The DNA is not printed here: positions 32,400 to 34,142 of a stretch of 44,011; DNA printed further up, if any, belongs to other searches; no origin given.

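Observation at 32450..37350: AT-rich accessory core with no mobility genes, inserted between ruvA and conserved genes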

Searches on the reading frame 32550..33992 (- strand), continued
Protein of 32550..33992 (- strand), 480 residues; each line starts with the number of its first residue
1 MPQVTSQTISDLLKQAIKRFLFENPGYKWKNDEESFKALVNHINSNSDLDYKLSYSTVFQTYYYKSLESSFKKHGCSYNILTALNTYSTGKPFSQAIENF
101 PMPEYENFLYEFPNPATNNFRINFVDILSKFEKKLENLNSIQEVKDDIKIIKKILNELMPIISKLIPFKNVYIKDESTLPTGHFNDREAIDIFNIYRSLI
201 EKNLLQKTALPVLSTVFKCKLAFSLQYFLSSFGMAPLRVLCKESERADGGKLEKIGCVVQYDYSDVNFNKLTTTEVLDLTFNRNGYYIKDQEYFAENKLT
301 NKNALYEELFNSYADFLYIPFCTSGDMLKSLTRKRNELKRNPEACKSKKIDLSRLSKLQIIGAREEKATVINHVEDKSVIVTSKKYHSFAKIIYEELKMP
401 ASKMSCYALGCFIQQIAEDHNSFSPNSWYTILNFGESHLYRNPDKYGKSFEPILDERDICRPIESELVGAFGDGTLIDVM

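Call 58: search_protein_families(library=pfam, proteins=[L088:861-2351:-, L088:2364-3239:-, P0013, P0019, P0032, P0023, P0042, P0010, P0011, P0014], max_evalue=0.01)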
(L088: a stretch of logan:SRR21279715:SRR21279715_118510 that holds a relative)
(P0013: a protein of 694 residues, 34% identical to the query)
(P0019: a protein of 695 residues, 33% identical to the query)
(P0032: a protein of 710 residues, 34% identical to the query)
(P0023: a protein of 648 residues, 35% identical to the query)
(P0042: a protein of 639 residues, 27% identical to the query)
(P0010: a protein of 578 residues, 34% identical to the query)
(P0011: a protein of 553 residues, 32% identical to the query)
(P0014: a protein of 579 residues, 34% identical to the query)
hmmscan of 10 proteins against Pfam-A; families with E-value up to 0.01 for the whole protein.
L088:861-2351:- (496 aa): 1 family
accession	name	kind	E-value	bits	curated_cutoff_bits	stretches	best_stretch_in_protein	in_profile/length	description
PF05226.16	CHASE2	-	2.7e-08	34.1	26.3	1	95-353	52-241/257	CHASE2 domain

L088:2364-3239:- (291 aa): 0 families

P0013 (694 aa): 1 family
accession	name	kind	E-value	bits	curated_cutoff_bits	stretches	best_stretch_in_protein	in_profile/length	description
PF00291.31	PALP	-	3.1e-17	63.3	35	1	390-687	22-295/295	Pyridoxal-phosphate dependent enzyme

P0019 (695 aa): 2 families
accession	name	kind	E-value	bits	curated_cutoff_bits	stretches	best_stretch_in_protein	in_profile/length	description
PF00291.31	PALP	-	2.2e-22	80.2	35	1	394-691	16-295/295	Pyridoxal-phosphate dependent enzyme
PF13676.11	TIR_2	-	2.8e-06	28.3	28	1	123-235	2-109/122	TIR domain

P0032 (710 aa): 2 families
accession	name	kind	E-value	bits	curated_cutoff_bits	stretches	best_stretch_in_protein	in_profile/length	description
PF00291.31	PALP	-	4e-18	66.2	35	1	400-690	23-295/295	Pyridoxal-phosphate dependent enzyme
PF05010.19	TACC_C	-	0.0082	16.3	29.9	0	269-326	45-106/201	Transforming acidic coiled-coil-containing protein (TACC), C-terminal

P0023 (648 aa): 1 family
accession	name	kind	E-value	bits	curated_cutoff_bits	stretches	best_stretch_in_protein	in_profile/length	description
PF00291.31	PALP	-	3.6e-11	43.4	35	1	386-552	22-176/295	Pyridoxal-phosphate dependent enzyme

P0042 (639 aa): 2 families
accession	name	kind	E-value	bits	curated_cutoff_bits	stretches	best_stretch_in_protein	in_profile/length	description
PF00291.31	PALP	-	1.7e-18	67.4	35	1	338-632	8-295/295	Pyridoxal-phosphate dependent enzyme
PF13676.11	TIR_2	-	2.7e-07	31.5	28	1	113-223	1-105/122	TIR domain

P0010 (578 aa): 1 family
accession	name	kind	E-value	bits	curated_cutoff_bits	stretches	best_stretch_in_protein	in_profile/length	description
PF00291.31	PALP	-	3.6e-18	66.4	35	1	260-552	22-295/295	Pyridoxal-phosphate dependent enzyme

P0011 (553 aa): 1 family
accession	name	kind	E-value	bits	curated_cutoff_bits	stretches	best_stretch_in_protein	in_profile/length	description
PF00291.31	PALP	-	3.3e-22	79.6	35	1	254-543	20-295/295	Pyridoxal-phosphate dependent enzyme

P0014 (579 aa): 2 families
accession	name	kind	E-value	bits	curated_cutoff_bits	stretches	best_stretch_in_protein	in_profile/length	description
PF00291.31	PALP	-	1.3e-18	67.8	35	1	282-574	22-295/295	Pyridoxal-phosphate dependent enzyme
PF13676.11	TIR_2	-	4.2e-14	53.5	28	1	4-121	2-116/122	TIR domain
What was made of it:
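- On CHASE2 (PF05226): The L088 496-aa protein hits CHASE2 at E=2.7e-8, 34.1 bits against a gathering score of 26.3 (call 58). The L088 homologue likewise has none (call 58).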

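Call 59: find_encoding_contigs(protein=P0006, flank=8000, max_places=5)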
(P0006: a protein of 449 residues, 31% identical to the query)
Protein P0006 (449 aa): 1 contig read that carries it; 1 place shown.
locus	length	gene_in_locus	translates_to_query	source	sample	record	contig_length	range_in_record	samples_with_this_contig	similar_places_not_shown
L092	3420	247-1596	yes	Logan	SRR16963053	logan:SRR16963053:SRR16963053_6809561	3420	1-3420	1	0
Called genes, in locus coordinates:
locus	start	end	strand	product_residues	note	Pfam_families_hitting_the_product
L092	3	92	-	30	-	?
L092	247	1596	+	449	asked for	PF00291:PALP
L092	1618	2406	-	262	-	PF02086:MethyltransfD12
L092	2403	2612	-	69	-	-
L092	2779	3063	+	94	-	-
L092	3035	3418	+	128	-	?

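Call 60: find_encoding_contigs(protein=P0007, flank=8000, max_places=5)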
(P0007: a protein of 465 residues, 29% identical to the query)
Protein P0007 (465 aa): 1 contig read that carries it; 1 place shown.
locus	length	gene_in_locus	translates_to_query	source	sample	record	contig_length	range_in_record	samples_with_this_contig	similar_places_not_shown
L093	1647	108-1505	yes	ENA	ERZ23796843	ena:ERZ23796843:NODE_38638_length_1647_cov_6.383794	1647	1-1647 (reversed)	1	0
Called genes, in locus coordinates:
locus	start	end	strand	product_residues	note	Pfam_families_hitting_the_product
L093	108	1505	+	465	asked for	PF00291:PALP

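Call 63: find_related_loci(query=A2, collection=viral_contigs, flank=10000)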
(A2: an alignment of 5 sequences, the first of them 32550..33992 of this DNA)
Query A2 (480 aa) in viral_contigs; peptide patterns used: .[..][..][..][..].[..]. (x = any residue, [..] = any of these).
5 stretches matched a pattern, but none encodes a relative of the query by tblastn (E <= 1e-3).

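Call 64: list_cluster_members(proteins=[P0008, P0009, P0010, P0011, P0012, P0013, P0014, P0015, P0016, P0019])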
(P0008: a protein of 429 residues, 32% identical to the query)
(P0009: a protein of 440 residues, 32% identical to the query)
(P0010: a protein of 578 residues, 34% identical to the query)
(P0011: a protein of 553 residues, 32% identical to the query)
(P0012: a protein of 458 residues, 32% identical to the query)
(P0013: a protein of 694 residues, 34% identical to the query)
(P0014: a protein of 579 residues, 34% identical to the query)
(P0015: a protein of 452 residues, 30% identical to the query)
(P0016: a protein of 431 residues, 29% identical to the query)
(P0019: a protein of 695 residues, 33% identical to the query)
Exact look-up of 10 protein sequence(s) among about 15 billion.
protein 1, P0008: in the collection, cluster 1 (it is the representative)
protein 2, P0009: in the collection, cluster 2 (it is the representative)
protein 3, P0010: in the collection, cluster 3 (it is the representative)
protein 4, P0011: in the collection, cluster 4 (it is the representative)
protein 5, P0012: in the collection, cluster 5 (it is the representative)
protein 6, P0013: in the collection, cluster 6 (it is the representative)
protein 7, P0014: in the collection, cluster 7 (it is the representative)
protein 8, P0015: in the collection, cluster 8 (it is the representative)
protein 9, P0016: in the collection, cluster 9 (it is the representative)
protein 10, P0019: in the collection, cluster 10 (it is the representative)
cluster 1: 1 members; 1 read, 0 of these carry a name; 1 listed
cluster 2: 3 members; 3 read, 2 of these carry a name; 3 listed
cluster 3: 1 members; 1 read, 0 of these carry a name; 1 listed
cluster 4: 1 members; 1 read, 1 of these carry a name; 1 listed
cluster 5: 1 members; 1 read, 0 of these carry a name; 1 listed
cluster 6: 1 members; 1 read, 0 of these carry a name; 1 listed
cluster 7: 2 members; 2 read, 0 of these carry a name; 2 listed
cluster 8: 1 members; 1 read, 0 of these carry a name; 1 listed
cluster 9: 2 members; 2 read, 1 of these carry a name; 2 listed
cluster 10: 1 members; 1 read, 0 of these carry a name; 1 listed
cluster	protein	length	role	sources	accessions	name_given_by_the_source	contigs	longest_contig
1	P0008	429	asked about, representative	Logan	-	-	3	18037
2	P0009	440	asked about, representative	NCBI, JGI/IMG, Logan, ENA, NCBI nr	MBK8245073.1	MAG: hypothetical protein IPK88_16725 [Saprospiraceae bacterium] | hypothetical protein [Candidatus Defluviibacterium haderslevense]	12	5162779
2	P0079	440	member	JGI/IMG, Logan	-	hypothetical protein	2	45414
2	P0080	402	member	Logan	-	-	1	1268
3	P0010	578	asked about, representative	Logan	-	-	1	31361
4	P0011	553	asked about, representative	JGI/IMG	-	Pyridoxal-phosphate dependent enzyme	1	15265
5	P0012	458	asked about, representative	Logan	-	-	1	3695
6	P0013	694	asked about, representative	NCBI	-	-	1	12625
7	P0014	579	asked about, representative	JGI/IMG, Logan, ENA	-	-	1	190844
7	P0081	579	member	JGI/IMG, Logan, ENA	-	-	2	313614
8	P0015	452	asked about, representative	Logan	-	-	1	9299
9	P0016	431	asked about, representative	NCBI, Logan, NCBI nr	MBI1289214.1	MAG: pyridoxal-phosphate dependent enzyme [Flavobacteriales bacterium] | pyridoxal-phosphate dependent enzyme [Flavobacteriales bacterium]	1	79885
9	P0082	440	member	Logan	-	-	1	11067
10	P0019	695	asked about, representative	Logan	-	-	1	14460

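Call 65: find_encoding_contigs(protein=P0009, flank=7000, max_places=4)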
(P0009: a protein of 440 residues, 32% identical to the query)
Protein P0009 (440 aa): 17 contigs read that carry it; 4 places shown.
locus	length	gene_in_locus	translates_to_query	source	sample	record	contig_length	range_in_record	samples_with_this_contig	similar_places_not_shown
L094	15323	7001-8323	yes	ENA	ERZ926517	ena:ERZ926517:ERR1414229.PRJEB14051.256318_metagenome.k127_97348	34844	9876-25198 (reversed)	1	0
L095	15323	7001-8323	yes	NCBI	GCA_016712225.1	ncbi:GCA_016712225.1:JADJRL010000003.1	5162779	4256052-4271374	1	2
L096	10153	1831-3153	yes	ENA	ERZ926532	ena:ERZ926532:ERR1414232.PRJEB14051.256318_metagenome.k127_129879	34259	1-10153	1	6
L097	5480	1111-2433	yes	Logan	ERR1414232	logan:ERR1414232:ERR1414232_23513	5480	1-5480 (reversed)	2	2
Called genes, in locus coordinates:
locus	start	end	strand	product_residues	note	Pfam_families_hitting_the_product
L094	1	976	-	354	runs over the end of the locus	PF13424:TPR_12 (faint), PF13176:TPR_7 (faint), PF13181:TPR_8 (faint), PF00515:TPR_1 (weak), PF07719:TPR_2 (weak)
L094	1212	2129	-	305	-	PF03432:Relaxase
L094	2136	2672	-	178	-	-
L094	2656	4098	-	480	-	PF02534:T4SS-DNA_transf, PF10412:TrwB_AAD_bind, PF12696:TraG-D_C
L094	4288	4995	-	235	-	-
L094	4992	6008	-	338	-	-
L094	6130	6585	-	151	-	-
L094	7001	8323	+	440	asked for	PF00291:PALP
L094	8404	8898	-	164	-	-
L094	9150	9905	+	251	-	-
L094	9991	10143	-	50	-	-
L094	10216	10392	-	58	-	-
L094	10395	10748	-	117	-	PF07411:DUF1508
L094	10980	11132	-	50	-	-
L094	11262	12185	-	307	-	PF08401:ArdcN, PF18818:MPTase-PolyVal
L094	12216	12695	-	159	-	PF04002:RadC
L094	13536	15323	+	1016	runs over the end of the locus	PF18962:Por_Secre_tail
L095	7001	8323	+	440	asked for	PF00291:PALP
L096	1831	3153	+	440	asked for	PF00291:PALP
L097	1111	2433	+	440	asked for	PF00291:PALP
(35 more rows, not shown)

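Call 66: find_encoding_contigs(protein=P0008, flank=7000, max_places=3)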
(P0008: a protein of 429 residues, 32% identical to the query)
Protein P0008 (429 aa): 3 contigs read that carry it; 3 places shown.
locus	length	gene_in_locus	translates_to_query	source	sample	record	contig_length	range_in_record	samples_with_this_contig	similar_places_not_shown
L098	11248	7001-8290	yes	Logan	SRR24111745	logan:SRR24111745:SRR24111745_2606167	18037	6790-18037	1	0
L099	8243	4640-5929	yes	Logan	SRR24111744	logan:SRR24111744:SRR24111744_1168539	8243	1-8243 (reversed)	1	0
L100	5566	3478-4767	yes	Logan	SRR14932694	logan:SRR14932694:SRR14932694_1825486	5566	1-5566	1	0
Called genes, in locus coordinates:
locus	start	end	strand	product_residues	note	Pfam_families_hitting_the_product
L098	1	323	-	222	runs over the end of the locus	PF01209:Ubie_methyltran, PF02353:CMAS (weak), PF03141:Methyltransf_29 (weak), PF13489:Methyltransf_23, PF13847:Methyltransf_31, PF08241:Methyltransf_11, PF08242:Methyltransf_12, PF13649:Methyltransf_25, +1 more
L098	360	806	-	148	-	PF09391:DUF2000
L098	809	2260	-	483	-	PF00206:Lyase_1, PF14698:ASL_C2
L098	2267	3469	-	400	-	PF07478:Dala_Dala_lig_C (faint), PF02655:ATP-grasp_3, PF13535:ATP-grasp_4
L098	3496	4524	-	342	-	PF00291:PALP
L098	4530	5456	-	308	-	PF00288:GHMP_kinases_N, PF08544:GHMP_kinases_C (weak)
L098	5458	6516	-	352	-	PF01063:Aminotran_4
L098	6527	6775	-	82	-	-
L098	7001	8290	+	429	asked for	PF00291:PALP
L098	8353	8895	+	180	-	-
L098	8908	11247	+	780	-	?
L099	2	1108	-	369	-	?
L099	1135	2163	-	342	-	PF00291:PALP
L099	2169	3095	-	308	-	PF00288:GHMP_kinases_N, PF08544:GHMP_kinases_C (weak)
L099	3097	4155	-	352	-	PF01063:Aminotran_4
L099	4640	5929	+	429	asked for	PF00291:PALP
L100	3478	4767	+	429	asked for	PF00291:PALP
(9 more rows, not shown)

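Call 68: search_dna_similar(query=window:32550-33992:-, collection=plasmids, mode=protein, max_evalue=0.001, max_rows=20)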
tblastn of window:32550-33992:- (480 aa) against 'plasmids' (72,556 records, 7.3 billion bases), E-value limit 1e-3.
No match.

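Call 75: search_solved_structures(query=A1, max_evalue=0.001, show_alignments=1)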
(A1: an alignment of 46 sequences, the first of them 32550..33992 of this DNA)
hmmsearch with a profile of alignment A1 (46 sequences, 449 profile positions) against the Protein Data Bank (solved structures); distinct sequences matched with E-value up to 0.001: 11.
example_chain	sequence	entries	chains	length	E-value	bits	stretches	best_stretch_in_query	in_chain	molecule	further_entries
5xem_A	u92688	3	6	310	2.9e-06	29.9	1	131-314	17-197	Cysteine synthase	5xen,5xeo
2bhs_A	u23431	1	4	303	1.2e-05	27.8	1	131-239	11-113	CYSTEINE SYNTHASE B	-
2v03_A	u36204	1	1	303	1.2e-05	27.8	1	131-239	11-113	Cysteine synthase B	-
2bht_A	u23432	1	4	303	1.4e-05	27.6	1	131-239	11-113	CYSTEINE SYNTHASE B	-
2jc3_A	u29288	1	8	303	1.5e-05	27.5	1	132-239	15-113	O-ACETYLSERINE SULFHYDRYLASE B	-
6cgq_A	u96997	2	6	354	7.4e-05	25.2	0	142-160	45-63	Threonine synthase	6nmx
3l6b_A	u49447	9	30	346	7.8e-05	25.1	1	134-310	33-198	Serine racemase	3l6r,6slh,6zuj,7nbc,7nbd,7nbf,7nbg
6zsp_AAA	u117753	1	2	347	7.9e-05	25.1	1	134-310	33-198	Serine racemase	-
5x2l_A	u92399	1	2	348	8.1e-05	25.1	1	134-310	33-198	Serine racemase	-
5b53_A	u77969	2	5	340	0.00014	24.3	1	142-168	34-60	Cysteine synthase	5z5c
5b55_A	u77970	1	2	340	0.00014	24.3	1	142-168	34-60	Cysteine synthase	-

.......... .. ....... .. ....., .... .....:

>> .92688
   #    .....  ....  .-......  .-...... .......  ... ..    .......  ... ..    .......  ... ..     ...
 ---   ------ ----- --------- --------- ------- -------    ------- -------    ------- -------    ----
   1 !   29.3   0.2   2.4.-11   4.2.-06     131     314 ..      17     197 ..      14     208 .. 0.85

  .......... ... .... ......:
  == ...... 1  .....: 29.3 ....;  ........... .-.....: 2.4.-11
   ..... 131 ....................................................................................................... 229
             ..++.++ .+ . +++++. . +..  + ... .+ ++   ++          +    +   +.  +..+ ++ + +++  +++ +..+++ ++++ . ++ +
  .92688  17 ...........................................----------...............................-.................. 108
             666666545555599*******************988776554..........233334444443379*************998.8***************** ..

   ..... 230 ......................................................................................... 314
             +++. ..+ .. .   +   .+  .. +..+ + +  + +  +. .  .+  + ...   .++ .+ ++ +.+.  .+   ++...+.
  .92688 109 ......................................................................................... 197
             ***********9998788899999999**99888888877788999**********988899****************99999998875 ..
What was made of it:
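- On PALP (fold-type-II PLP-dependent enzymes, PF00291): The family profile hits PDB PALP enzymes (call 75).
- The family profile hits cysteine synthase, threonine synthase and serine racemase in the PDB at E of about 1e-6 to 1e-4 (call 75).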

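Call 90: find_encoding_contigs(protein=P0014, flank=7000, max_places=3)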
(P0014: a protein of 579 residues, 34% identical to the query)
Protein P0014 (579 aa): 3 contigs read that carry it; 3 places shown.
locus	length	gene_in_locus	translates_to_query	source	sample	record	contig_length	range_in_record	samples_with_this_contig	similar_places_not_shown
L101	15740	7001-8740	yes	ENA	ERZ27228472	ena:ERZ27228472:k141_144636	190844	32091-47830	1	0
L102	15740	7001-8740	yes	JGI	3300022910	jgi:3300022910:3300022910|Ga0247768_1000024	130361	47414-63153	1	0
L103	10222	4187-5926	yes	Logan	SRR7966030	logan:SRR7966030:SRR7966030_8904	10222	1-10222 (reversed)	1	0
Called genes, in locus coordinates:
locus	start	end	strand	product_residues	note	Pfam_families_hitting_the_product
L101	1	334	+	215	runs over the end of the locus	PF00196:GerE, PF04545:Sigma70_r4 (weak), PF08281:Sigma70_r4_2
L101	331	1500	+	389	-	PF00155:Aminotran_1_2 (weak), PF00266:Aminotran_5 (weak), PF01041:DegT_DnrJ_EryC1, PF01053:Cys_Met_Meta_PP (weak), PF01212:Beta_elim_lyase (weak)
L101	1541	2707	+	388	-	PF13439:Glyco_transf_4, PF13579:Glyco_trans_4_4, PF20706:GT4-conflict (faint), PF00534:Glycos_transf_1, PF13692:Glyco_trans_1_4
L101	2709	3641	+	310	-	PF00535:Glycos_transf_2, PF13641:Glyco_tranf_2_3 (weak)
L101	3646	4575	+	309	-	-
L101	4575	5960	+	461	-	PF04932:Wzy_C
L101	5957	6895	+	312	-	PF13489:Methyltransf_23, PF07021:MetW, PF13649:Methyltransf_25, PF13847:Methyltransf_31, PF08241:Methyltransf_11, PF08242:Methyltransf_12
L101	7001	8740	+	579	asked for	PF13676:TIR_2, PF00291:PALP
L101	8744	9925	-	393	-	PF13439:Glyco_transf_4 (weak), PF00534:Glycos_transf_1 (weak), PF13692:Glyco_trans_1_4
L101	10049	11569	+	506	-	PF01943:Polysacc_synt, PF13440:Polysacc_synt_3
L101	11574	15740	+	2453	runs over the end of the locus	PF20254:DMFA2_C, PF00801:PKD, PF18911:PKD_4, PF18911:PKD_4, PF00801:PKD, PF22352:K319L-like_PKD, PF13385:Laminin_G_3, PF18911:PKD_4, +27 more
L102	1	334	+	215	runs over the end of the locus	PF00196:GerE, PF04545:Sigma70_r4 (weak), PF08281:Sigma70_r4_2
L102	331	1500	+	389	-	PF00155:Aminotran_1_2 (weak), PF00266:Aminotran_5 (weak), PF01041:DegT_DnrJ_EryC1, PF01053:Cys_Met_Meta_PP (weak), PF01212:Beta_elim_lyase (weak)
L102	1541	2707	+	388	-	PF13439:Glyco_transf_4, PF13579:Glyco_trans_4_4, PF20706:GT4-conflict (faint), PF00534:Glycos_transf_1, PF13692:Glyco_trans_1_4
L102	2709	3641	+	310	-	PF00535:Glycos_transf_2, PF13641:Glyco_tranf_2_3 (weak)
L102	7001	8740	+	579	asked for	PF13676:TIR_2, PF00291:PALP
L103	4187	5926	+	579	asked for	PF13676:TIR_2, PF00291:PALP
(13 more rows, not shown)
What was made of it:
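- Closest known: TIR-domain conflict and defence proteins. Same: Members of the same PALP family carry N-terminal TIR_2 domains (P0014, P0019, P0042; call 58) and occur as single accessory genes (call 90).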

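Call 92: search_dna_similar(query=window:32550-33992:-, collection=phages, mode=protein, max_evalue=0.001, max_rows=10)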
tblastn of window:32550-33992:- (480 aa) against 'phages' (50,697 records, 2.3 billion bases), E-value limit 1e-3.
No match.
